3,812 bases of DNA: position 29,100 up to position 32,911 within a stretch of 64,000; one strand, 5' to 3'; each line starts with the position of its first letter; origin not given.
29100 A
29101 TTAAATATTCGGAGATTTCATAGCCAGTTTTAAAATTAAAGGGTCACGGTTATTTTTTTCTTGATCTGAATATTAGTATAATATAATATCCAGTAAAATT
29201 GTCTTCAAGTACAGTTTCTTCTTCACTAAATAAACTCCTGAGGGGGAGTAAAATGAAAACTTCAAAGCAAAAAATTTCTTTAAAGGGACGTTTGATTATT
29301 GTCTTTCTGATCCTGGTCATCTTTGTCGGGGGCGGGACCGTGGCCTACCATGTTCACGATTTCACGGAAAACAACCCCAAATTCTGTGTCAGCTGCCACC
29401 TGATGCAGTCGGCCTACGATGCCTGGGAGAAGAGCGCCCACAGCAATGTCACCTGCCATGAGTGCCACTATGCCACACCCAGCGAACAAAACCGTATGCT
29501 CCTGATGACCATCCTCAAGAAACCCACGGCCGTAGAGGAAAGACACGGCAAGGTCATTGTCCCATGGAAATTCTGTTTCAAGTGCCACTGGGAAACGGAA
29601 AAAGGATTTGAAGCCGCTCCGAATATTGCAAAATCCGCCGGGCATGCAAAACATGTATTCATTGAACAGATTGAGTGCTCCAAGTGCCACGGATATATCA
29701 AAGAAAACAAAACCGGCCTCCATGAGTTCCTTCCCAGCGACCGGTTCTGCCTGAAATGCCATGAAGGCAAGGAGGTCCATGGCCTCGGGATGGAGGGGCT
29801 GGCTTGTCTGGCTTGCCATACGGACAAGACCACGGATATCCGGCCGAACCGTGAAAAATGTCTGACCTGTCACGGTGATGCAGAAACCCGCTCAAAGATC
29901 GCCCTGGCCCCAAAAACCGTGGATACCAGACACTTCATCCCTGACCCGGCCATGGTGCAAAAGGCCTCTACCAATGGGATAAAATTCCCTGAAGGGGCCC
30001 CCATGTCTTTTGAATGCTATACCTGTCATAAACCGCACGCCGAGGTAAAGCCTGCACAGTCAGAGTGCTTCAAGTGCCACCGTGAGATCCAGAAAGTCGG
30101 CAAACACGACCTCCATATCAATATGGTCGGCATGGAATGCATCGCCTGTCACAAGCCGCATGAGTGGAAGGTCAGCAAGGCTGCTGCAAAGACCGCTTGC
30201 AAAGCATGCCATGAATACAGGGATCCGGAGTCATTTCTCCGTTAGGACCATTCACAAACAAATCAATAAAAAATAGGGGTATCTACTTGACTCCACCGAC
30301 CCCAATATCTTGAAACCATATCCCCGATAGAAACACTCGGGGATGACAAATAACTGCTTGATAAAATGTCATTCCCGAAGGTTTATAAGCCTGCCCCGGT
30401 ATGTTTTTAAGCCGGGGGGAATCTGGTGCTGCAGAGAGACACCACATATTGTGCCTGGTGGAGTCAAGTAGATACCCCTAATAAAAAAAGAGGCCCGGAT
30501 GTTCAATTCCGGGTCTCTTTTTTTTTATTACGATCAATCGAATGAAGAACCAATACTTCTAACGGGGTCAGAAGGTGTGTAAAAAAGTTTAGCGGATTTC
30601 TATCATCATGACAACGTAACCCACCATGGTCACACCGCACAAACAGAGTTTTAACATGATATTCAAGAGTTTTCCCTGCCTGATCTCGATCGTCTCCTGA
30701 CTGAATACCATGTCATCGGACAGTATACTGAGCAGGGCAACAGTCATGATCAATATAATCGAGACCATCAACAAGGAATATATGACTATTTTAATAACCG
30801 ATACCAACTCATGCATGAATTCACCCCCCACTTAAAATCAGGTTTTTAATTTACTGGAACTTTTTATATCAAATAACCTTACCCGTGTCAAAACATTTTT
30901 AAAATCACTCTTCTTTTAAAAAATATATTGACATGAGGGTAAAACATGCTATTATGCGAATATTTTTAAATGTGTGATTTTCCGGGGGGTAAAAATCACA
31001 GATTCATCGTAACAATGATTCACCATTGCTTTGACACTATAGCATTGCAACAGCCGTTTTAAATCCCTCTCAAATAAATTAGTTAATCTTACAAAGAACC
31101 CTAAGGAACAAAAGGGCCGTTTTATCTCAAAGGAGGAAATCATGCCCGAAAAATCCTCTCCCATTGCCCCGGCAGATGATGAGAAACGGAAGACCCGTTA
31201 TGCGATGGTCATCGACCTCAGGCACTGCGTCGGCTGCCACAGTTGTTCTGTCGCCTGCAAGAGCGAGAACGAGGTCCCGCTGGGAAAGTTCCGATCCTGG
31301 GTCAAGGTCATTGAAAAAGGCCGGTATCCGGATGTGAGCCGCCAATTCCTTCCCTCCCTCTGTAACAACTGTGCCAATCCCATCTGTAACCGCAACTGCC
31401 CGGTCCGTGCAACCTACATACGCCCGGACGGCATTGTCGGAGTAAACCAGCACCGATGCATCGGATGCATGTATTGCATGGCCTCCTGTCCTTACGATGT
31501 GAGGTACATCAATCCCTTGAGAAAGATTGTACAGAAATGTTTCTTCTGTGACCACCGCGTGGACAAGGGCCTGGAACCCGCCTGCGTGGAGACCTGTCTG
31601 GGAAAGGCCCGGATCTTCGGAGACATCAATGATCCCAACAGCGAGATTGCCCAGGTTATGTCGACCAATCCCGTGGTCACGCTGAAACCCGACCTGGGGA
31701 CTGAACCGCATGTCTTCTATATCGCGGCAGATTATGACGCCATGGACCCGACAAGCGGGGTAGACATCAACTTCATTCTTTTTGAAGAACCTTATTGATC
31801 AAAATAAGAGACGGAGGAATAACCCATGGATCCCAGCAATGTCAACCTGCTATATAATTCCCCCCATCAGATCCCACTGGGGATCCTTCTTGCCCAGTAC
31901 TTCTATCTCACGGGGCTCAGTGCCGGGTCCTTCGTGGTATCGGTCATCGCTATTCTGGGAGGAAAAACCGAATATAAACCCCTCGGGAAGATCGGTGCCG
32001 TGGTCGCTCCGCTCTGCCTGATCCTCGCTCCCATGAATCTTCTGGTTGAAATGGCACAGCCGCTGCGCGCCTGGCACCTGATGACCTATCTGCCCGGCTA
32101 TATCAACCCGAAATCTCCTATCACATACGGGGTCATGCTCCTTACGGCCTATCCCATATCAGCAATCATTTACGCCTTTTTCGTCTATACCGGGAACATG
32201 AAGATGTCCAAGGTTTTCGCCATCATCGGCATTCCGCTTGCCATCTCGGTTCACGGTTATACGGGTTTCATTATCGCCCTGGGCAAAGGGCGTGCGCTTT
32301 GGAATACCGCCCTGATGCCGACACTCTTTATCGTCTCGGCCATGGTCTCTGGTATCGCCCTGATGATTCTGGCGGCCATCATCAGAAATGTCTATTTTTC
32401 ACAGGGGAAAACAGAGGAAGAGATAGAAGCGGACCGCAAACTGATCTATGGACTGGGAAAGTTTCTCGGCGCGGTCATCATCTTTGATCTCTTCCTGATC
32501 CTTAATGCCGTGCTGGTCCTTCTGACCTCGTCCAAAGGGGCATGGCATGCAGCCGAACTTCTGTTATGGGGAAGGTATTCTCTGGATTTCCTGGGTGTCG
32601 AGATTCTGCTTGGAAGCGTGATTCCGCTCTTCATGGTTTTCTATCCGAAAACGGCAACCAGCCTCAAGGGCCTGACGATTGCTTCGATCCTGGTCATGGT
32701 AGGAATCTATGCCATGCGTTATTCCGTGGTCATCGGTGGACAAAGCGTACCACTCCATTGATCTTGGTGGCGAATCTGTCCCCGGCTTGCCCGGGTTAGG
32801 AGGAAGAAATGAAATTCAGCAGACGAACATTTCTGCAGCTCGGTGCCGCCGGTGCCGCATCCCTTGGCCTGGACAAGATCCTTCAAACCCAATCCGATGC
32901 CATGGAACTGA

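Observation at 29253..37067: Molybdopterin oxidoreductase in FeS/NrfD/catalytic order with TorD chaperone, bracketed by two large NapC/NirT-type multihaem cytochromes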

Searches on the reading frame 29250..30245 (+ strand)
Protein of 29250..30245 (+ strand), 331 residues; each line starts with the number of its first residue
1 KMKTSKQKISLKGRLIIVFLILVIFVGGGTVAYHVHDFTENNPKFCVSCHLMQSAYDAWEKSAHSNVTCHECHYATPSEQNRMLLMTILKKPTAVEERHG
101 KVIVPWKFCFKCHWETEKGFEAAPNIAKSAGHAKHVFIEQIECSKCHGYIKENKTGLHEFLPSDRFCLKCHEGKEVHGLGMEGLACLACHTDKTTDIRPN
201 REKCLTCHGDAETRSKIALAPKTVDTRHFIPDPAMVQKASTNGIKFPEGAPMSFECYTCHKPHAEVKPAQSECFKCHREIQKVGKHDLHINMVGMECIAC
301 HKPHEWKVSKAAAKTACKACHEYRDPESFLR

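Call 3: search_protein_families(library=pfam, proteins=[window:29250-30245:+], max_evalue=0.01)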
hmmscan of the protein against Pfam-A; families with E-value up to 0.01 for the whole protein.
window:29250-30245:+ (331 aa): 5 families
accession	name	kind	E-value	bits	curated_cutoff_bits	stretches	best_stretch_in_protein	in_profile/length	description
PF14537.11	Cytochrom_c3_2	-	1.5e-15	57.8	25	3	182-216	5-41/79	Cytochrome c3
PF14522.11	Cytochrome_C7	-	1.8e-15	57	24.8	3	131-208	4-66/67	Cytochrome c7 and related cytochrome c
PF09699.15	Paired_CXXCH_1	-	2.4e-13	50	20.6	2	293-322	5-37/41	Doubled CXXCH motif (Paired_CXXCH_1)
PF03264.19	Cytochrom_NNT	-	8.7e-07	29.3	24.1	1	15-173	6-166/174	NapC/NirT cytochrome c family, N-terminal region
PF02085.21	Cytochrom_CIII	-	4.4e-05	24.2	22.9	1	237-321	13-101/101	Class III cytochrome C family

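Call 4: search_protein_families(library=ncbifam, proteins=[window:29250-30245:+], max_evalue=0.01)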
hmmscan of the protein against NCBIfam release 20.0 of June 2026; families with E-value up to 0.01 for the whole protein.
window:29250-30245:+ (331 aa): 11 families
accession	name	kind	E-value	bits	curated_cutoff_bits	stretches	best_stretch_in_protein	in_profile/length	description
TIGR03153.1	cytochr_NrfH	equivalog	1.9e-13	50.6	134.2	1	21-148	5-134/138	cytochrome c nitrite reductase small subunit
TIGR01905.1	paired_CXXCH_1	subfamily_domain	9.2e-09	35.1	25.2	0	136-174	2-39/41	doubled CXXCH domain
TIGR03508.1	decahem_SO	subfamily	9.8e-09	35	192.2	2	108-323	4-221/258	DmsE family decaheme c-type cytochrome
NF011606.0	PRK15032.1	equivalog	8e-05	21.9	455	1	17-75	20-83/390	pentaheme c-type cytochrome TorC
NF047727.1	4hemeCytCCctA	equivalog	0.00014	22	180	1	256-322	40-105/109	tetraheme c-type cytochrome CctA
NF040968.1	FeS_ExtO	equivalog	0.0013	17.6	200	1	185-302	113-232/416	selenite/tellurite reduction operon b-type cytochrome iron-sulfur cluster-binding subunit ExtO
NF041028.1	decahem_GSU2203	exception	0.0016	17.7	325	0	40-174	98-210/317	GSU2203 family decaheme c-type cytochrome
NF040967.1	cytc_ExtN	equivalog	0.0016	17.4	200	1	185-302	113-232/415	selenite/tellurite reduction operon c-type cytochrome ExtN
NF045713.1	CxxCH_16_HmcA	equivalog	0.0023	16.6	400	0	44-216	227-394/541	sulfate respiration complex hexadecaheme cytochrome HmcA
TIGR02162.1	torC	equivalog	0.003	16.9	478.2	1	8-152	13-146/387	pentaheme c-type cytochrome TorC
NF008609.0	PRK11586.1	equivalog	0.0034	17.2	230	1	190-276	69-143/149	nitrate reductase cytochrome c-type subunit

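Call 45: search_solved_structures(query=window:29250-30245:+, max_evalue=0.01, show_alignments=2)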
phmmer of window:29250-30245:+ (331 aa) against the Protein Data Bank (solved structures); distinct sequences matched with E-value up to 0.01: 3.
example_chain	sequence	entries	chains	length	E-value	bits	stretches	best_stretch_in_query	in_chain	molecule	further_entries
2j7a_C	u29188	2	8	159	2.6e-06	30.2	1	26-74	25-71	CYTOCHROME C QUINOL DEHYDROGENASE NRFH | NAPC/NIRT CYTOCHROME C FAMILY PROTEIN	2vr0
8k9e_A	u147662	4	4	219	8.4e-05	25.2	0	285-322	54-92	Cytochrome c7-like domain-containing protein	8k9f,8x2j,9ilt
6r2q_A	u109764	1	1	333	0.0086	18.6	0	269-323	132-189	Cystathionine beta-synthase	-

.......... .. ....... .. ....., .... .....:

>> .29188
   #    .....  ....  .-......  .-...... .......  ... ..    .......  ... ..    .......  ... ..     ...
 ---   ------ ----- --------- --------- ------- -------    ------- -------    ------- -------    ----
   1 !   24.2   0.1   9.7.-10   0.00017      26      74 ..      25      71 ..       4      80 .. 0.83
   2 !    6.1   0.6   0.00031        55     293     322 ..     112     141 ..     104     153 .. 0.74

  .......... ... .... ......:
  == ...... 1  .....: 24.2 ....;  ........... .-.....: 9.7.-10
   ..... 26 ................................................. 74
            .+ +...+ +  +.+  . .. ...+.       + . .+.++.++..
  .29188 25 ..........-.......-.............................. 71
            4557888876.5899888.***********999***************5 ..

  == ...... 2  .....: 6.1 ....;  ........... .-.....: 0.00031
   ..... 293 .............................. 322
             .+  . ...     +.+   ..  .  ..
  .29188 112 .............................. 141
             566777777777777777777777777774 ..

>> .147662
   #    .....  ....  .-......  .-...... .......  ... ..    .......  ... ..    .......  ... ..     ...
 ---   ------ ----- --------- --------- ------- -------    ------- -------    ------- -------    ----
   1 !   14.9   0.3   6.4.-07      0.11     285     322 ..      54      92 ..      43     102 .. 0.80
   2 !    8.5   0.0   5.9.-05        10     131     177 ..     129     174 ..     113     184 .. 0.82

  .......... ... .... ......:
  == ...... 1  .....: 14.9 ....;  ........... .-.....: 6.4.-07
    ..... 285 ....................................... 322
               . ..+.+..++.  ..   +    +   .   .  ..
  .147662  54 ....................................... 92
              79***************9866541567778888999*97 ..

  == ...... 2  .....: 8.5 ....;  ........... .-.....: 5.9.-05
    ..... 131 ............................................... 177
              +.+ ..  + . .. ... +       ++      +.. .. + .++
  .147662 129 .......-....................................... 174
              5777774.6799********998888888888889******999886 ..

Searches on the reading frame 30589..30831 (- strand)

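Call 64: search_protein_families(library=pfam, proteins=[window:30589-30831:-], max_evalue=0.01)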
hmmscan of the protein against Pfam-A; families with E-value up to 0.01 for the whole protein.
window:30589-30831:- (80 aa): 1 family
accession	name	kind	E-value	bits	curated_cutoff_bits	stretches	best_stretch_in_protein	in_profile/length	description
PF03579.19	SHP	-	0.0097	16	27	0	9-54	20-61/65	Small hydrophobic protein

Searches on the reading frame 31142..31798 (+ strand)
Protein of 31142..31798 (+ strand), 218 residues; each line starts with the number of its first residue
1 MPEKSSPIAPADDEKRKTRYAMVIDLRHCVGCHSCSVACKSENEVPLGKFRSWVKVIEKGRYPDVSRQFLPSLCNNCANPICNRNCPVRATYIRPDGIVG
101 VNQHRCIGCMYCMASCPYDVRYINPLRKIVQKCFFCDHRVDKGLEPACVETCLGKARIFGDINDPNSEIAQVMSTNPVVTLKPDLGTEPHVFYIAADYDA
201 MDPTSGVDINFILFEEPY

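Call 3: search_protein_families(library=pfam, proteins=[window:31142-31798:+], max_evalue=0.01)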
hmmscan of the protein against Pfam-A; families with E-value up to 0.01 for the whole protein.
window:31142-31798:+ (218 aa): 10 families
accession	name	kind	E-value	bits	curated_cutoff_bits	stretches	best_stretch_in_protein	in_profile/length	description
PF13247.11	Fer4_11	-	1.8e-23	83.1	26.2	1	67-161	3-99/100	4Fe-4S dicluster domain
PF13237.11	Fer4_10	-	4.8e-09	36.5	25.5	2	71-117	6-53/53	4Fe-4S dicluster domain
PF12838.12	Fer4_7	-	9.1e-09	36.1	27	2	74-120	2-52/52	4Fe-4S dicluster domain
PF12797.12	Fer4_2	-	7.6e-07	29.1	24.5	2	21-40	2-21/22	4Fe-4S binding domain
PF12837.12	Fer4_6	-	1.8e-06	28.1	25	1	98-120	1-23/24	4Fe-4S binding domain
PF00037.32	Fer4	-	2.9e-06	27.3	21.1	1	101-120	3-22/24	4Fe-4S binding domain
PF13187.11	Fer4_9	-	3e-06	27.6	27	2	74-119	2-50/52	4Fe-4S dicluster domain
PF14697.11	Fer4_21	-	6.4e-06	26.6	35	1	74-118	8-53/59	4Fe-4S dicluster domain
PF25160.1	LdpA_Fe-S-bd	-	0.00053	20.1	27.6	1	76-119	4-41/49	LdpA Fe-S cluster-binding domain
PF13534.11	Fer4_17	-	0.0017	19.3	22.2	0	105-152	1-46/61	4Fe-4S dicluster domain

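Call 4: search_protein_families(library=ncbifam, proteins=[window:31142-31798:+], max_evalue=0.01)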
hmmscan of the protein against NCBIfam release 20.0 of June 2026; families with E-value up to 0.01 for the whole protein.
window:31142-31798:+ (218 aa): 43 families (the best 25 are shown)
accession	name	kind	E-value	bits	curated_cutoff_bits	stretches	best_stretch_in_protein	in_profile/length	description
NF011569.0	PRK14993.1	equivalog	3.2e-67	226.5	416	1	10-204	33-232/244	tetrathionate reductase subunit TtrB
NF045797.1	DsrO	equivalog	8.2e-58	195.6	200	1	10-194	34-234/235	sulfate reduction electron transfer complex DsrMKJOP subunit DsrO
TIGR03149.1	cyt_nit_nrfC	equivalog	7.9e-53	179.1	377.6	1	11-197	30-219/225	cytochrome c nitrite reductase Fe-S protein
NF041715.1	arsenate_red_ArrB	equivalog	1.8e-51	174.9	450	2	19-124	2-107/233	arsenate respiratory reductase iron-sulfur subunit ArrB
TIGR03478.1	DMSO_red_II_bet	subfamily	1.1e-39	136.3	480.7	2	53-195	110-254/321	DMSO reductase family type II enzyme, iron-sulfur subunit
TIGR02951.1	DMSO_dmsB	equivalog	1.8e-35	122.3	214.1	1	20-164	2-155/161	DMSO/selenate family reductase complex B subunit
NF041782.1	mnquin_red_QrcC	equivalog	3.2e-33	115.4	400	2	20-124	1-119/239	menaquinone reductase iron-sulfur cluster-binding subunit QrcC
NF042979.1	EthbenzDh_ebdB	equivalog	2.9e-32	111.9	740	2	55-195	134-276/354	ethylbenzene dehydrogenase subunit beta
TIGR01660.1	narH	equivalog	6.9e-26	90.7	524.05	2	59-176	168-286/492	nitrate reductase subunit beta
NF045715.1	sulf_resp_HmcB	equivalog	1.4e-24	86.8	420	2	69-165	102-201/307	sulfate respiration complex iron-sulfur protein HmcB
NF008134.0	PRK10882.1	equivalog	1.4e-23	83.5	263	2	69-177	108-223/329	hydrogenase 2 operon protein HybA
TIGR01582.1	FDH-beta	equivalog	6.6e-23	81.2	334.7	2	73-165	92-185/283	formate dehydrogenase subunit beta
NF038355.1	FDH3_beta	equivalog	1.9e-22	80.1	240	1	21-120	4-100/180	formate dehydrogenase FDH3 subunit beta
NF007382.0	PRK09898.1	equivalog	1.2e-16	60.9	213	1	21-141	60-191/208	ferredoxin-like protein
NF009451.0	PRK12809.1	equivalog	2e-15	56.1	1154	1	24-157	7-134/639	formate-dependent uric acid utilization protein YgfT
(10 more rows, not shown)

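Call 58: search_solved_structures(query=window:31142-31798:+, max_evalue=1e-10, show_alignments=1)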
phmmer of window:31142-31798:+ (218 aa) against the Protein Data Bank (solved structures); distinct sequences matched with E-value up to 1e-10: 20.
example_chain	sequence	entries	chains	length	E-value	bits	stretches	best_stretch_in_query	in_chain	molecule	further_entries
2vpw_B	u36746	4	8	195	3.9e-54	186.9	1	19-196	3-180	NRFC PROTEIN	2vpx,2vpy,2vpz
6cz7_B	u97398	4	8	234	5e-45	157.1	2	19-124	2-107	4Fe-4S ferredoxin, iron-sulfur binding domain protein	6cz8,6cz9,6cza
4ydd_B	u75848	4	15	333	4.4e-37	131.1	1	53-195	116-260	DMSO reductase family type II enzyme, iron-sulfur subunit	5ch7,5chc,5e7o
2ivf_B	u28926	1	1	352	8e-34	120.5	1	52-195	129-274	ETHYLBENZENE DEHYDROGENASE BETA-SUBUNIT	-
1q16_B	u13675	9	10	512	2e-25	93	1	61-166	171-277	Respiratory nitrate reductase 1 beta chain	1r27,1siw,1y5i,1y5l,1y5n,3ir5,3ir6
1y4z_B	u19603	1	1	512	1.5e-24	90.2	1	61-166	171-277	Respiratory nitrate reductase 1 beta chain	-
3egw_B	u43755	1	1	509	1.6e-24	90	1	61-166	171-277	Respiratory nitrate reductase 1 beta chain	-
7b04_A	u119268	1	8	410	8.1e-24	87.7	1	62-195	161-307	Nitrite oxidoreductase subunit B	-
6f0k_B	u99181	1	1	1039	5.3e-22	81.8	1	11-124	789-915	Fe-S-cluster-containing hydrogenase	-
6lod_B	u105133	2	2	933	6.9e-21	78.1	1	3-126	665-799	Fe-S-cluster-containing hydrogenase components 1-like protein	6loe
8k9e_B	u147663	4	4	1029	9.5e-21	77.7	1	8-126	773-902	Fe-S-cluster-containing hydrogenase components 1-like protein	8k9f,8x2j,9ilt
6btm_B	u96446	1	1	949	1.8e-19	73.5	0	59-124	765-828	Alternative Complex III subunit B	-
4v4c_B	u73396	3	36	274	2e-19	73.4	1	19-194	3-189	Pyrogallol hydroxytransferase small subunit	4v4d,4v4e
1kqf_B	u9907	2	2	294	8.1e-19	71.4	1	10-161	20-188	FORMATE DEHYDROGENASE, NITRATE-INDUCIBLE, IRON-SULFUR SUBUNIT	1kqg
30gj_B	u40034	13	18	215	4.3e-16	62.5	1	23-177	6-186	Formate dehydrogenase, beta subunit, putative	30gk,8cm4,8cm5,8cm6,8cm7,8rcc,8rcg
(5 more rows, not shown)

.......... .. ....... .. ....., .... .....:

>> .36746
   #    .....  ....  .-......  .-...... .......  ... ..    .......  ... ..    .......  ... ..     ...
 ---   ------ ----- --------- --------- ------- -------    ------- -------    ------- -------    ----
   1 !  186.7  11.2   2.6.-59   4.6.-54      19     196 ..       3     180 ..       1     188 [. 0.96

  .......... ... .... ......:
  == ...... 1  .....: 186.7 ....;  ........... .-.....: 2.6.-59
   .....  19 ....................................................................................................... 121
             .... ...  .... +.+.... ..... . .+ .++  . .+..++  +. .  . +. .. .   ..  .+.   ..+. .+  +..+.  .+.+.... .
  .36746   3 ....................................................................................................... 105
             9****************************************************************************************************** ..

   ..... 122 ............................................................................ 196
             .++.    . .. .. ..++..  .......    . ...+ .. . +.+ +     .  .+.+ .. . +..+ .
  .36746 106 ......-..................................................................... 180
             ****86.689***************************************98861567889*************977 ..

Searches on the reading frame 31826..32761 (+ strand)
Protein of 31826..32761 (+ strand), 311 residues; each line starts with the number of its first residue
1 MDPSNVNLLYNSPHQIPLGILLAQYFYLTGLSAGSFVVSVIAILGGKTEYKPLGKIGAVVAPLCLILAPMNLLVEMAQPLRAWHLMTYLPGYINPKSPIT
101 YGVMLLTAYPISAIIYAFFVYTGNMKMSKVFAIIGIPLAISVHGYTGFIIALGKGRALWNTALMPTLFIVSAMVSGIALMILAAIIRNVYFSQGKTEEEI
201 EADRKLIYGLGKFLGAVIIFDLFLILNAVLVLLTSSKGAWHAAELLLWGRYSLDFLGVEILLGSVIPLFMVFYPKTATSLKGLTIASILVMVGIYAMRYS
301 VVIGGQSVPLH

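Call 3: search_protein_families(library=pfam, proteins=[window:31826-32761:+], max_evalue=0.01)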
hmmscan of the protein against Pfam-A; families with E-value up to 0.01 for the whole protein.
window:31826-32761:+ (311 aa): 1 family
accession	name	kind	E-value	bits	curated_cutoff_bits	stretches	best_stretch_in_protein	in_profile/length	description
PF03916.19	NrfD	-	3.5e-41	142.3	25.8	1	12-307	5-310/313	Polysulphide reductase, NrfD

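Call 4: search_protein_families(library=ncbifam, proteins=[window:31826-32761:+], max_evalue=0.01)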
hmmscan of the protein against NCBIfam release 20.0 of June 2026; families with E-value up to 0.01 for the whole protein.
window:31826-32761:+ (311 aa): 6 families
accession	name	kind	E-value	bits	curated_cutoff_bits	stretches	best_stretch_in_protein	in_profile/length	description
NF045798.1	DsrP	equivalog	1.6e-20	73.9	350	1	15-188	46-211/346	sulfate reduction electron transfer complex DsrMKJOP subunit DsrP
TIGR03148.1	cyt_nit_nrfD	equivalog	1e-16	61.1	347.6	2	126-306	139-312/316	cytochrome c nitrite reductase subunit NrfD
NF011568.0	PRK14992.1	equivalog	7.9e-13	48.5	314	1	23-192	24-194/341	tetrathionate reductase subunit TtrC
NF008133.1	PRK10881.1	equivalog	1.3e-08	34.7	450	1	28-302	61-331/377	Ni/Fe-hydrogenase cytochrome b subunit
NF041784.1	mnquin_red_QrcD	equivalog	8.8e-07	28.5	570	2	166-309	221-360/408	menaquinone reductase integral membrane subunit QrcD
NF045714.1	sulf_resp_HmcC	equivalog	4.5e-06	26.2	550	1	14-302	35-323/376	sulfate respiration complex protein HmcC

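Call 57: search_solved_structures(query=window:31826-32761:+, max_evalue=0.01, show_alignments=2)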
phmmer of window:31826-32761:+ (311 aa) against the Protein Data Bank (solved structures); distinct sequences matched with E-value up to 0.01: 0.
